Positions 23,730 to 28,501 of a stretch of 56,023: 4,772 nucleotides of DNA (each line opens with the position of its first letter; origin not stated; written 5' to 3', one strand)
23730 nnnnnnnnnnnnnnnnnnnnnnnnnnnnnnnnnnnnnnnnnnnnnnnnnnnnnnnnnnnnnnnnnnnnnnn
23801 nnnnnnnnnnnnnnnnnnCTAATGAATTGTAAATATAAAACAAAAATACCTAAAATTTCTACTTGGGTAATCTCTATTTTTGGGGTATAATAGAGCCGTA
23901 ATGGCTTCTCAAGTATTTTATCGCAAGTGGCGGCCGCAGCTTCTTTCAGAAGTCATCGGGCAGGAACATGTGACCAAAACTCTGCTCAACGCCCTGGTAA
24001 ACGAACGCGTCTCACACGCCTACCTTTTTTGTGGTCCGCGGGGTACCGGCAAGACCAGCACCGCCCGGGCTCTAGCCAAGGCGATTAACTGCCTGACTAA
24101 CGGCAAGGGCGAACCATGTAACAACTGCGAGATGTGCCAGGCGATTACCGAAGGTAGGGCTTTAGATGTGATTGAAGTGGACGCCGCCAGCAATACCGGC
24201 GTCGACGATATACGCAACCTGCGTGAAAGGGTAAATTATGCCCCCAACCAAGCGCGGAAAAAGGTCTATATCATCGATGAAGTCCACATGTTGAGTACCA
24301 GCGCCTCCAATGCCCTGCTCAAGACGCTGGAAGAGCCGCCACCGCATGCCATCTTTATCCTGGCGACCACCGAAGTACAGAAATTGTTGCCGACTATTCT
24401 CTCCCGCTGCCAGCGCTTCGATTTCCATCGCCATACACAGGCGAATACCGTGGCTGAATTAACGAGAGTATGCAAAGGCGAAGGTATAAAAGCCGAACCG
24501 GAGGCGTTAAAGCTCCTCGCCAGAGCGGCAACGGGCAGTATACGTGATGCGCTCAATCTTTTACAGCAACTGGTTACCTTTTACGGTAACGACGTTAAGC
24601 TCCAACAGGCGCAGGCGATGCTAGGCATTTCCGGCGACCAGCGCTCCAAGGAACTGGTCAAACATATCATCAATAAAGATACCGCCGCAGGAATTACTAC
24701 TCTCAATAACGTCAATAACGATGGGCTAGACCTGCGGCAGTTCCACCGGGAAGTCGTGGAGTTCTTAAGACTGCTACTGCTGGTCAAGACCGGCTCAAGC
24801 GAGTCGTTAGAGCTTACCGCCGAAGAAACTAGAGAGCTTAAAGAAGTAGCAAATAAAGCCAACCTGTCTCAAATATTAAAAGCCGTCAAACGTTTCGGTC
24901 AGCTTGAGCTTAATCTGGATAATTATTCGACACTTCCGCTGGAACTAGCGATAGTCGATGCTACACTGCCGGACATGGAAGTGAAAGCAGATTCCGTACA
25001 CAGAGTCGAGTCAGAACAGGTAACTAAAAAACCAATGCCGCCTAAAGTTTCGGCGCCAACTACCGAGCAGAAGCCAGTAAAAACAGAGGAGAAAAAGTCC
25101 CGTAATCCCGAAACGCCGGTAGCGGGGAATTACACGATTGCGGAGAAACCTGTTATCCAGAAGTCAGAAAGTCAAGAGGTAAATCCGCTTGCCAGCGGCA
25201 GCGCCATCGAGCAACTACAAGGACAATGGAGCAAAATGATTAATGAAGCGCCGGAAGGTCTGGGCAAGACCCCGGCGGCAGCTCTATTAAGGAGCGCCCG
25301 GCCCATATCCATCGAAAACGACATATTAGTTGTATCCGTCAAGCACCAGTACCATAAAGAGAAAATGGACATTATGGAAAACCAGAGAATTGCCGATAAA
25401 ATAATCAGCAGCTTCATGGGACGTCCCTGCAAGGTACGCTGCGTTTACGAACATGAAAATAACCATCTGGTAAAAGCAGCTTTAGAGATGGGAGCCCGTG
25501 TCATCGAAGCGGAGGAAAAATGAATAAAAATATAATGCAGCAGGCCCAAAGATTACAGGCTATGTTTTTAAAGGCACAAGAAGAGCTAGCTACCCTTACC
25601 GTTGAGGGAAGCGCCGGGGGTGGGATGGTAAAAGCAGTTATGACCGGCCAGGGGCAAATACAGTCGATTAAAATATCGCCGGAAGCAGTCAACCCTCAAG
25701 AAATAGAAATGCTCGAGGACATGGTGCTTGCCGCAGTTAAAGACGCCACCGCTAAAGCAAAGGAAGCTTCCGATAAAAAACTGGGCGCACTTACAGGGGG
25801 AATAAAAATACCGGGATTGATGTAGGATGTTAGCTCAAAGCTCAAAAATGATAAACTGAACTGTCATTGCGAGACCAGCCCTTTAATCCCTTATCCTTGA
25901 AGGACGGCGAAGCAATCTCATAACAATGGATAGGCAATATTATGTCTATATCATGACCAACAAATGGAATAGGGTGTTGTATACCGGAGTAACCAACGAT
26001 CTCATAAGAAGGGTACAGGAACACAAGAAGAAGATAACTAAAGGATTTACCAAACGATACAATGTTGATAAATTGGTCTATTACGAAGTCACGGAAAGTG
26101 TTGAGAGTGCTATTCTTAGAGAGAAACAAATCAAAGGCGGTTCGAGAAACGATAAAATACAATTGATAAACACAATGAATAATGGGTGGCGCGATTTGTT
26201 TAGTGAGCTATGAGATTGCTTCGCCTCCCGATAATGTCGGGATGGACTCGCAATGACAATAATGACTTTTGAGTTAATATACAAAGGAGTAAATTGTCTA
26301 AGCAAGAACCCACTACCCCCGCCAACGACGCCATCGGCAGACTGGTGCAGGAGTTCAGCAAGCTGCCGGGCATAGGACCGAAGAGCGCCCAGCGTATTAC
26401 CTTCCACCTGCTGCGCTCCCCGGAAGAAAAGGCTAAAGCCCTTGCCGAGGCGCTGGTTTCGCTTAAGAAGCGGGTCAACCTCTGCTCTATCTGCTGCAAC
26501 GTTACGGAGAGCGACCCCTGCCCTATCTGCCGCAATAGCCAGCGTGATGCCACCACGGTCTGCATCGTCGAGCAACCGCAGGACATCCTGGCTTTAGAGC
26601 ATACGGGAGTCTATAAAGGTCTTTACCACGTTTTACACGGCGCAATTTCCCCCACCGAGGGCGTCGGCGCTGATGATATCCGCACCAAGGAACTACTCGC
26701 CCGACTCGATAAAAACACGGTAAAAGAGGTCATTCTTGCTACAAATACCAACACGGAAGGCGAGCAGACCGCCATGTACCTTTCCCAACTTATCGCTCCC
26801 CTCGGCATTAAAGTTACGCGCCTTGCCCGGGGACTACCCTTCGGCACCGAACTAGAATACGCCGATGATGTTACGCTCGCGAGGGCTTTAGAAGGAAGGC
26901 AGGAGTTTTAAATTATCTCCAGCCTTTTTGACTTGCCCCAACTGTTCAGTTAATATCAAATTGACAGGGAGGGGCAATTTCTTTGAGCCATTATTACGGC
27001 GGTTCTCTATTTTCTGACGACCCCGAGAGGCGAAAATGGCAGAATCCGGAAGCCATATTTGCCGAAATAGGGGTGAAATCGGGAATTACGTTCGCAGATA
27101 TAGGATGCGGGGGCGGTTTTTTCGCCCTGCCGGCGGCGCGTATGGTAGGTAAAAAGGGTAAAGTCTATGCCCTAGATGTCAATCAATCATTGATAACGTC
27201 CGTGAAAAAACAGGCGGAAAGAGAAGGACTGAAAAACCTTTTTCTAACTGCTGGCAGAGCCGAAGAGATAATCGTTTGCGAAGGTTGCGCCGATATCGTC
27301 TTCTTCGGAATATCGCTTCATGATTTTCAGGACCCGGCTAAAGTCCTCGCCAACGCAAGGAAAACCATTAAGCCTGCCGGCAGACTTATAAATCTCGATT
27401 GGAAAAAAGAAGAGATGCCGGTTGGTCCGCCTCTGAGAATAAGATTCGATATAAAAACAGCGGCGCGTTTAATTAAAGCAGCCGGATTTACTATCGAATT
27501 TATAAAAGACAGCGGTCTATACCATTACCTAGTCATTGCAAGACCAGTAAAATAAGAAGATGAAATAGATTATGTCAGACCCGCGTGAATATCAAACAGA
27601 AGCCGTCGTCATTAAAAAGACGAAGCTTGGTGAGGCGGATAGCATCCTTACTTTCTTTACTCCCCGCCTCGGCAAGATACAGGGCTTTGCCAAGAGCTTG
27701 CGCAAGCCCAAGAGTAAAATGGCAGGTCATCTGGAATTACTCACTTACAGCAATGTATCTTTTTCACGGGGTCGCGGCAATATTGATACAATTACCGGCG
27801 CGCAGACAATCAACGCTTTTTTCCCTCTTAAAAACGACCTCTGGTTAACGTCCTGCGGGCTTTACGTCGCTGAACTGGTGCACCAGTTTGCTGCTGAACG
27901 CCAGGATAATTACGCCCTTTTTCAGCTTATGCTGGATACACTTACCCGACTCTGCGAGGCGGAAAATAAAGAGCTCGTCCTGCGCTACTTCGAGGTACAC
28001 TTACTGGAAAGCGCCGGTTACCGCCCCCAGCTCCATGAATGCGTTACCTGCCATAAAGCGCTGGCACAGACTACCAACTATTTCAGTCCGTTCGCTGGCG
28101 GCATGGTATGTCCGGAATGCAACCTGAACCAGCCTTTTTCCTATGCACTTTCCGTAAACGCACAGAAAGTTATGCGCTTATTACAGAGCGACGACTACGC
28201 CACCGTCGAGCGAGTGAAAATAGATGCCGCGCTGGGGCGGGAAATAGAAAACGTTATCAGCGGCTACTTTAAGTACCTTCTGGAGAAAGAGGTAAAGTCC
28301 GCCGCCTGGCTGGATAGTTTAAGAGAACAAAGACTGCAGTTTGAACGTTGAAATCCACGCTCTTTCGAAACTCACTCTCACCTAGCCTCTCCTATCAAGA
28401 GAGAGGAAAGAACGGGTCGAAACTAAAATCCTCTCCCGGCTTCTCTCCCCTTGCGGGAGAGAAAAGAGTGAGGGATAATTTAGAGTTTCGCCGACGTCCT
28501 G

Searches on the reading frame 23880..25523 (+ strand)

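Call 69: search_protein_families(library=pfam, proteins=[window:23880-25523:+])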
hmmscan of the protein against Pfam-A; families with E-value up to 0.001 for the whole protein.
window:23880-25523:+ (547 aa): 16 families
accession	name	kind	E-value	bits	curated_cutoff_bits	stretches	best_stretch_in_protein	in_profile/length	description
PF13177.12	DNA_pol3_delta2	-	6.2e-49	166.5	27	1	27-184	1-159/161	DNA polymerase III, delta subunit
PF00004.35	AAA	-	1.6e-15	58.1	21.2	1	49-183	2-126/131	ATPase family associated with various cellular activities (AAA)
PF22608.2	DNAX_ATPase_lid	-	5e-14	52.2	27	1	192-234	4-46/49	DNA polymerase III clamp loader subunit, ATPase lid domain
PF12169.13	DNA_pol3_gamma3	-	7e-12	45.8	24.4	1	239-332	1-96/143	DNA polymerase III subunits gamma and tau domain III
PF13401.12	AAA_22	-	1.7e-07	32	27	1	48-168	8-128/130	AAA domain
PF13604.12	AAA_30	-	1.2e-06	28.9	27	1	49-152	22-114/191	AAA domain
PF05496.18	RuvB_N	-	2.1e-06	28.1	27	0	18-75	2-63/159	Holliday junction DNA helicase RuvB P-loop domain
PF07728.20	AAA_5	-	5.3e-06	26.9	22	1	49-152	3-92/139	AAA domain (dynein-related subfamily)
PF20964.2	DnaX_C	-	1.4e-05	25.5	26.2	1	442-531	8-95/113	DNA polymerase III subunit tau, C-terminal domain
PF13191.12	AAA_16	-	4.8e-05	24.3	32.6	1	25-152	2-158/167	AAA ATPase domain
PF13245.12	AAA_19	-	0.00017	22.2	25.1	1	45-153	11-116/134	AAA domain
PF16193.11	AAA_assoc_2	-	0.00031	21.4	34.3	0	201-238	3-40/81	AAA C-terminal domain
PF12775.13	AAA_7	-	0.00032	20.7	25.8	0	33-138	23-112/181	P-loop containing dynein motor region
PF04851.21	ResIII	-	0.00042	20.7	22.5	0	28-69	8-47/164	Type III restriction enzyme, res subunit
PF25361.1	AAA_lid_RFC1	-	0.0005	19.9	34.9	0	193-229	7-43/59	RFC1-like, AAA+ ATPase lid domain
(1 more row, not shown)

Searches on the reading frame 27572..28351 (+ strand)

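Call 69: search_protein_families(library=pfam, proteins=[window:27572-28351:+])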
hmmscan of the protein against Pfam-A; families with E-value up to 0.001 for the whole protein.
window:27572-28351:+ (259 aa): 2 families
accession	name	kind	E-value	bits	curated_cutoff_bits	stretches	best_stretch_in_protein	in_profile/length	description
PF02565.21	RecO_C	-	3.4e-31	108.6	22.1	1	89-243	3-155/157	Recombination protein O C terminal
PF11967.14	RecO_N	-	1.7e-20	73.3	27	1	6-83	3-80/80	Recombination protein O N terminal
